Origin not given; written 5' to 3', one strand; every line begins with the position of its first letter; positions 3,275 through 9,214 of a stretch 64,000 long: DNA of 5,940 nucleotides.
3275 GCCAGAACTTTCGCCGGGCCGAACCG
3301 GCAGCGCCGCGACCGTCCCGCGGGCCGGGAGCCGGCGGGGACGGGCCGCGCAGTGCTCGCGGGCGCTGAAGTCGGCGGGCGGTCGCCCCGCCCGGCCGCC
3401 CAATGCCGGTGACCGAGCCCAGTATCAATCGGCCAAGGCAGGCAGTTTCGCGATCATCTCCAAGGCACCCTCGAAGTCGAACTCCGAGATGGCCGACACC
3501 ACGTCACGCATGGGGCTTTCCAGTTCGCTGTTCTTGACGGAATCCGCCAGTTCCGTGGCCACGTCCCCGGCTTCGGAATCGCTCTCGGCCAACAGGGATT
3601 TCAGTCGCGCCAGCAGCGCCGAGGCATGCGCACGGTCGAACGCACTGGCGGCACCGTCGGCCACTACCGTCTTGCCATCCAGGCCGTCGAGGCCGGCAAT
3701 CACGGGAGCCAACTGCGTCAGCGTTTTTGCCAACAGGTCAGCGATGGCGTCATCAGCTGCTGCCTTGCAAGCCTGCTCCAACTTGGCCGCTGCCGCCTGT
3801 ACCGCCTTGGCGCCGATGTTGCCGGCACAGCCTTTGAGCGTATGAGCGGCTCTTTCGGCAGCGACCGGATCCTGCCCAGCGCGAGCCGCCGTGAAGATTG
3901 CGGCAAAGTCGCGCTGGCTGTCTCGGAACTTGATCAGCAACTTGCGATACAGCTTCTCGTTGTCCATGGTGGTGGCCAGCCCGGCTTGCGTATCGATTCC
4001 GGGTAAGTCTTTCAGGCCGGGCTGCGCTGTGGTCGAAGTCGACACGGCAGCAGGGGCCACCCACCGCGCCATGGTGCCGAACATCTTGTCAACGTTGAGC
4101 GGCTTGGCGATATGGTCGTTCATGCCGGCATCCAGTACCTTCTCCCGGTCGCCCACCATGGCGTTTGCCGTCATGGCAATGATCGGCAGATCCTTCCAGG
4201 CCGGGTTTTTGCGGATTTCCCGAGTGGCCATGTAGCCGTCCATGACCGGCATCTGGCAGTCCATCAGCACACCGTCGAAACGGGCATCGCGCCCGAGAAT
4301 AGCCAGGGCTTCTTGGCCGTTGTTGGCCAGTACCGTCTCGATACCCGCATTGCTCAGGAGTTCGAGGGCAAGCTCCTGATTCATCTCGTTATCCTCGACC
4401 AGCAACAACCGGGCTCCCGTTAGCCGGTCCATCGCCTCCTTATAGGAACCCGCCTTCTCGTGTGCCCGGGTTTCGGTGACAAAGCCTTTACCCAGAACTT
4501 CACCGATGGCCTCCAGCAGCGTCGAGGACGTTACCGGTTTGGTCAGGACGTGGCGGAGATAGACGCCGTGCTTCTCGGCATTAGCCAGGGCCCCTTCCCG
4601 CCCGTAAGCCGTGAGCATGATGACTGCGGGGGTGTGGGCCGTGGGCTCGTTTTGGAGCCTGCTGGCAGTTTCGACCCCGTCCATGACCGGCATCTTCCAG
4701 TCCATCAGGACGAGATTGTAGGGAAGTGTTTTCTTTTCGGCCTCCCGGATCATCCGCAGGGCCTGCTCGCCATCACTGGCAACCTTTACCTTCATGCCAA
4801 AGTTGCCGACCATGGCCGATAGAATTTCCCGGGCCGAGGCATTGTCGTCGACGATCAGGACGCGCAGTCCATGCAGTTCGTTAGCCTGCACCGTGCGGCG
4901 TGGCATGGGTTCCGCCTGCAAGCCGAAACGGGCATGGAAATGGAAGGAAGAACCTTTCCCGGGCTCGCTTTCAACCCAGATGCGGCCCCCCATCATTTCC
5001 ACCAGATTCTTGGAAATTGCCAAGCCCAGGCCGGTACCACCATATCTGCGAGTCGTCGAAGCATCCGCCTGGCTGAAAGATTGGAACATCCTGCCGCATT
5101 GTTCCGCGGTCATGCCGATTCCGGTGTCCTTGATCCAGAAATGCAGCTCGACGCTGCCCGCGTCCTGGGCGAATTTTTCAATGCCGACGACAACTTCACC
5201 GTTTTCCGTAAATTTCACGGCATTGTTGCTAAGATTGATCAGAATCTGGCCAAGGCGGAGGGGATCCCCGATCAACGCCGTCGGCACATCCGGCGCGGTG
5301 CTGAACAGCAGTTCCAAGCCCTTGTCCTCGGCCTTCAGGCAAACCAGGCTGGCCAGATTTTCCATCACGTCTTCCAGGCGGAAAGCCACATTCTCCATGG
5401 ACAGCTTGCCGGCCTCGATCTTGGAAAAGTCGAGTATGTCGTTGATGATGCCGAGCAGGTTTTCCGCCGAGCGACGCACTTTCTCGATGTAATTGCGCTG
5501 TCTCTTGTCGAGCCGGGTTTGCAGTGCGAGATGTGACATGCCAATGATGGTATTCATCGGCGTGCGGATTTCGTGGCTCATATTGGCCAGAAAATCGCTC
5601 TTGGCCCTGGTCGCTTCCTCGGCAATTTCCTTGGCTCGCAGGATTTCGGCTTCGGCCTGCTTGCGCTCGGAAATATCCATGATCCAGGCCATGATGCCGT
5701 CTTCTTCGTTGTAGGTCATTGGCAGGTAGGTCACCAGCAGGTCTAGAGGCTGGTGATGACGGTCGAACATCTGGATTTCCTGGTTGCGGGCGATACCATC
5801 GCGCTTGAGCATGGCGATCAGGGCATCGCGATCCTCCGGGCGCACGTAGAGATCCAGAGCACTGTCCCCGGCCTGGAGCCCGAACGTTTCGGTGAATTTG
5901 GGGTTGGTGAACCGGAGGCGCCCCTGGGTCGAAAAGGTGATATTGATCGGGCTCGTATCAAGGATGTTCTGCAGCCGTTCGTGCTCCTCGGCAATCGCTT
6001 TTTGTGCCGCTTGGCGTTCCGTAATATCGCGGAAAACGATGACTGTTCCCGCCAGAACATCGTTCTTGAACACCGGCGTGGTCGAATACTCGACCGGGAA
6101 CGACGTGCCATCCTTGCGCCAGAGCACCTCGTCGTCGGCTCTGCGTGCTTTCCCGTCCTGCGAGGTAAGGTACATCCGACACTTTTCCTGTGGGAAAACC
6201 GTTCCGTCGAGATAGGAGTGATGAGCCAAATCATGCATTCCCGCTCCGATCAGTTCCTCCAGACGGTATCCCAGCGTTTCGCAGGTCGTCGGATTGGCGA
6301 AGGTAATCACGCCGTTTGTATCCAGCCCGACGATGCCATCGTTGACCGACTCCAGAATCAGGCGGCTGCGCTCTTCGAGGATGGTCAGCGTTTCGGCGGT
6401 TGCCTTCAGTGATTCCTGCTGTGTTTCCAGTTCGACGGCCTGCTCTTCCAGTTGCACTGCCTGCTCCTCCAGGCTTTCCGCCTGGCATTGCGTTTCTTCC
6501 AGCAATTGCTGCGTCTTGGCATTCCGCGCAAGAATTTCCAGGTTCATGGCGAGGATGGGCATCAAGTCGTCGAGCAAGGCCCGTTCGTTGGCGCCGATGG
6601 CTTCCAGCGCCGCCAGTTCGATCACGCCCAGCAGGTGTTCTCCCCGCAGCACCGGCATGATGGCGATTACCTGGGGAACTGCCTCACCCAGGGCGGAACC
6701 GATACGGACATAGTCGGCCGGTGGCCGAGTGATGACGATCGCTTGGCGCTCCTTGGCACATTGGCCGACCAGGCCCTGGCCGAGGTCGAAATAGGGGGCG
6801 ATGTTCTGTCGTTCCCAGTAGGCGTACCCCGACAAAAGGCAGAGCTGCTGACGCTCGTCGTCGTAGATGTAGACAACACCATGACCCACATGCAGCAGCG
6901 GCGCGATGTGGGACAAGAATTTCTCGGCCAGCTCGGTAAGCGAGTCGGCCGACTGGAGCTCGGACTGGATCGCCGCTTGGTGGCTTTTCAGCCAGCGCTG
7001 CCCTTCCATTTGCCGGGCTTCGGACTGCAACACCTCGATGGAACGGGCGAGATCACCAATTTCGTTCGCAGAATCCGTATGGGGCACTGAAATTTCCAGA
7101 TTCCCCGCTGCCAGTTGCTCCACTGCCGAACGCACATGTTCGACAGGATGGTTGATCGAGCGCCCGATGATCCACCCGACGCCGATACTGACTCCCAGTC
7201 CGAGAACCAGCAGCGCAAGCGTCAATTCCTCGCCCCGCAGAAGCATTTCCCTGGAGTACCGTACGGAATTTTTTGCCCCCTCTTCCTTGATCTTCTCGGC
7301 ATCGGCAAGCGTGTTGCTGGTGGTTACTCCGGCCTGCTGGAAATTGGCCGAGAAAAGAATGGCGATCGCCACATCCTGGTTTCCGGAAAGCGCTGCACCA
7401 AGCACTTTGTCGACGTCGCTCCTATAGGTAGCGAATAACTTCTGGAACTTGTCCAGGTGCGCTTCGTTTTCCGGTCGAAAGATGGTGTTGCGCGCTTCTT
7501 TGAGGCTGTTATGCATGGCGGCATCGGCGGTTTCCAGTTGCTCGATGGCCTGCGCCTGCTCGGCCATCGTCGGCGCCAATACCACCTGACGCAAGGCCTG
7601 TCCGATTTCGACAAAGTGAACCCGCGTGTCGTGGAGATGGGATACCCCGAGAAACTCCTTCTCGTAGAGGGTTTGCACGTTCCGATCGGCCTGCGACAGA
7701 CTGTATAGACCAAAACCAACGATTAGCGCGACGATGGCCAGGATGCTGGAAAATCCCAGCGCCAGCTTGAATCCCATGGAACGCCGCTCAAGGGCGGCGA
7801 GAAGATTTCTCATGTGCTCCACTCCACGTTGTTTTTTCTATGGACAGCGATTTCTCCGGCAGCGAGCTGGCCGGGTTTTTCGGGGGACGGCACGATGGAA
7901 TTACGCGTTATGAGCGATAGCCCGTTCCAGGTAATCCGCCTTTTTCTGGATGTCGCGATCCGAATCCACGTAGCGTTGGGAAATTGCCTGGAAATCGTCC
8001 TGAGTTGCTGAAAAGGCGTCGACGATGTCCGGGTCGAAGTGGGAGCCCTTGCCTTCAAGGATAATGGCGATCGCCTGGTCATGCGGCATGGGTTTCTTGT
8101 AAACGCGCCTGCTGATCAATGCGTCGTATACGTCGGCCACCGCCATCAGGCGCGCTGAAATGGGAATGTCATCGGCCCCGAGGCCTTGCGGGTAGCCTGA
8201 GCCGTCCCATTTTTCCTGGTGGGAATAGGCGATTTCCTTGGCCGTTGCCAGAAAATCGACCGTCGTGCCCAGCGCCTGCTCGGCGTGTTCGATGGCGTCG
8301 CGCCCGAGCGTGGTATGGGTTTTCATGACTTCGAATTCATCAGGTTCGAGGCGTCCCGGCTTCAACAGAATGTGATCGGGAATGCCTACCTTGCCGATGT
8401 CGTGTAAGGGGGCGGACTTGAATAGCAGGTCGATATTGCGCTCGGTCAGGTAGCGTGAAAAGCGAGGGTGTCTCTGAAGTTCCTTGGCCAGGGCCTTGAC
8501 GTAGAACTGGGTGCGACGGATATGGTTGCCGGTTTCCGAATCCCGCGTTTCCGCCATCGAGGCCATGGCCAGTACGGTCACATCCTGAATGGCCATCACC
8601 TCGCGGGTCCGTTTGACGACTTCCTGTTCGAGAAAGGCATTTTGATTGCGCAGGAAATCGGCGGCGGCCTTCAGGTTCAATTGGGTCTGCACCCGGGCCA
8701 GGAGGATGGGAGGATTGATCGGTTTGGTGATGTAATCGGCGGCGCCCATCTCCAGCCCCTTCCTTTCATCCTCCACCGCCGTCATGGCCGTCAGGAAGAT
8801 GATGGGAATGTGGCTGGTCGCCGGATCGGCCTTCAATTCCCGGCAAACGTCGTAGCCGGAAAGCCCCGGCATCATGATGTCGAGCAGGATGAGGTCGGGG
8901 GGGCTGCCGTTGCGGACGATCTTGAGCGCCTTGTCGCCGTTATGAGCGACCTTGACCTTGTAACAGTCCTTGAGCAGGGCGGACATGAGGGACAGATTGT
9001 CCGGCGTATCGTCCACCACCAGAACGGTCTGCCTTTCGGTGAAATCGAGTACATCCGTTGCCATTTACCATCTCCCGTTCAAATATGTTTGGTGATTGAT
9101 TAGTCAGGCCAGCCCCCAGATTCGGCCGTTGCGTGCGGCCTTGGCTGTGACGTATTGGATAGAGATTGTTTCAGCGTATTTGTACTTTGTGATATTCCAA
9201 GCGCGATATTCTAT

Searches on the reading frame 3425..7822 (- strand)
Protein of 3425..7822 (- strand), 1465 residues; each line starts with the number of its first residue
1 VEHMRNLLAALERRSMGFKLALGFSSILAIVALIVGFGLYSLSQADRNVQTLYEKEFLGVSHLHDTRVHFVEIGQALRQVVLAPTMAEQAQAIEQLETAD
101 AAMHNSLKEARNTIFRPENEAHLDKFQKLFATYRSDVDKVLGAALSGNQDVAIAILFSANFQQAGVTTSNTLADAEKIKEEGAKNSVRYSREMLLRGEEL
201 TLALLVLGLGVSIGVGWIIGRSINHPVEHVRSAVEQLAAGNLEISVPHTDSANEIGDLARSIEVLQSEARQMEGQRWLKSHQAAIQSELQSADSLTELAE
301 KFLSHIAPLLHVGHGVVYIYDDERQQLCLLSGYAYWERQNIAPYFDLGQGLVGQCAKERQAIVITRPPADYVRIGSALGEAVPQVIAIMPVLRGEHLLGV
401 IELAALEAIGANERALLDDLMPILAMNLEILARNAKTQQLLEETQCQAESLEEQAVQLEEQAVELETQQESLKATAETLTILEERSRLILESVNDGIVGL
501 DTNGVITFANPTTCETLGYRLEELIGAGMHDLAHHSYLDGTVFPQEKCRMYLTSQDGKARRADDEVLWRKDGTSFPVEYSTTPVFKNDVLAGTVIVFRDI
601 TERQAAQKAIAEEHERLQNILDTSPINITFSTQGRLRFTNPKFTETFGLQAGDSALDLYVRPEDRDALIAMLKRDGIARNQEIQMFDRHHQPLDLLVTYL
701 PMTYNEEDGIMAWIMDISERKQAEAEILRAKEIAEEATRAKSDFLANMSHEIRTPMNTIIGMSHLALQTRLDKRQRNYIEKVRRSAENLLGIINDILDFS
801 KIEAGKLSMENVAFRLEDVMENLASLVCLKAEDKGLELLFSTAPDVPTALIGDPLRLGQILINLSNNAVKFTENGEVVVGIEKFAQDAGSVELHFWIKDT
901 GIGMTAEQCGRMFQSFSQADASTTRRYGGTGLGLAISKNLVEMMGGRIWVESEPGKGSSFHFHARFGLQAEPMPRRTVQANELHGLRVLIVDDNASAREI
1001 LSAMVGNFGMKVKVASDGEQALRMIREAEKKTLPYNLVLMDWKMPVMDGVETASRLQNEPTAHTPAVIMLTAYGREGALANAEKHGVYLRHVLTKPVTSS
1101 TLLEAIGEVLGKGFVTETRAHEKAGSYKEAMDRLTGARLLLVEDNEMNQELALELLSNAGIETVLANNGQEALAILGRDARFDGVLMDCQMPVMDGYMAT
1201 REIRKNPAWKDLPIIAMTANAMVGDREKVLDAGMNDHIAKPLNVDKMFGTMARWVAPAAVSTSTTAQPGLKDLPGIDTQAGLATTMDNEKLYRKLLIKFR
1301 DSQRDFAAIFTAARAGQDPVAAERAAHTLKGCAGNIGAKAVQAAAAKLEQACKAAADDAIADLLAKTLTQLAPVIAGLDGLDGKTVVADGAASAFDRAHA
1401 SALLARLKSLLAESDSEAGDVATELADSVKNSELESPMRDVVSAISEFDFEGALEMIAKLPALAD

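Call 60: search_protein_families(library=pfam, proteins=[window:3425-7822:-], max_evalue=0.001)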
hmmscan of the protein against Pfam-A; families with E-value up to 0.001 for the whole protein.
window:3425-7822:- (1465 aa): 14 families
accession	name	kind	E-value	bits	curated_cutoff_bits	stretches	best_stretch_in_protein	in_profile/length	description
PF00072.30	Response_reg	-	1.9e-47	160.5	30.2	2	1140-1248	2-107/111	Response regulator receiver domain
PF02518.31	HATPase_c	-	8e-29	100.8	26.4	1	852-965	1-108/111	Histidine kinase-, DNA gyrase B-, and HSP90-like ATPase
PF12729.13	4HB_MCP_1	-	5e-23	82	27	1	17-186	5-173/181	Four helix bundle sensory module for signal transduction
PF00512.31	HisKA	-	1.5e-21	76.6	26.9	1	740-805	1-66/66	His Kinase A (phospho-acceptor) domain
PF00989.32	PAS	-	4.7e-17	62.5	22.6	1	487-600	4-113/113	PAS fold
PF13426.13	PAS_9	-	2.4e-16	60.3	27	1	494-602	1-103/103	PAS domain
PF13185.12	GAF_2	-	9.9e-15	55.4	28.6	1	293-428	2-135/136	GAF domain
PF01627.28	Hpt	-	6e-12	46.1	24.6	1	1295-1371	2-81/84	Hpt domain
PF08448.16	PAS_4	-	5.3e-11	43.2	23.1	1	490-604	1-109/110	PAS fold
PF13188.13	PAS_8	-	5.7e-11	42.3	21.8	1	484-532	1-50/65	PAS domain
PF00672.30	HAMP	-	1.3e-09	38.6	25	1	219-269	2-51/53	HAMP domain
PF02203.21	TarH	-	3.1e-08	34.2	25.2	1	20-155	11-150/177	Tar ligand binding domain homologue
PF01590.32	GAF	-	6.1e-07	30.5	22.4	1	295-420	2-125/133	GAF domain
PF24896.1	Receiver_CRE1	-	0.00014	22.5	27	1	981-1111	2-136/136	AHK4/CRE1/WOL first receiver domain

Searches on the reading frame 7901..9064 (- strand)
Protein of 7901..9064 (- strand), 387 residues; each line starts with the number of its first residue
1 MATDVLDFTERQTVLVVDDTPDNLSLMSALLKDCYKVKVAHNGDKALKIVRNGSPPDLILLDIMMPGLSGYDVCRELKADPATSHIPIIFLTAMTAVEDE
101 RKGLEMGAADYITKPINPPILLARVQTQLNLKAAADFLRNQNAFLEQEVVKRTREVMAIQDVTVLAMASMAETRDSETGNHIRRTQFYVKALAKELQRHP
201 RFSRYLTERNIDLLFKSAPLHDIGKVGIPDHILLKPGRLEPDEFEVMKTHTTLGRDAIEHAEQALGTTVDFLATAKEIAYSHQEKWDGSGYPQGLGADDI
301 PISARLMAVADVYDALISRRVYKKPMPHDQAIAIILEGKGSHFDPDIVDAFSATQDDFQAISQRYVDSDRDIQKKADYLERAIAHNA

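Call 60: search_protein_families(library=pfam, proteins=[window:7901-9064:-], max_evalue=0.001)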
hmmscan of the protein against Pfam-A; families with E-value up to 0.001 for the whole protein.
window:7901-9064:- (387 aa): 3 families
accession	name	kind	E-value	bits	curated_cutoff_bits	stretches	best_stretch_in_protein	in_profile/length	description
PF13487.12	HD_5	-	6.8e-33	114.2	27.2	1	169-347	5-170/170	HD domain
PF00072.30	Response_reg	-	1.2e-27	96.8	30.2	1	14-125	1-110/111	Response regulator receiver domain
PF01966.28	HD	-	1.7e-19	70.6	22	1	179-315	2-115/116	HD domain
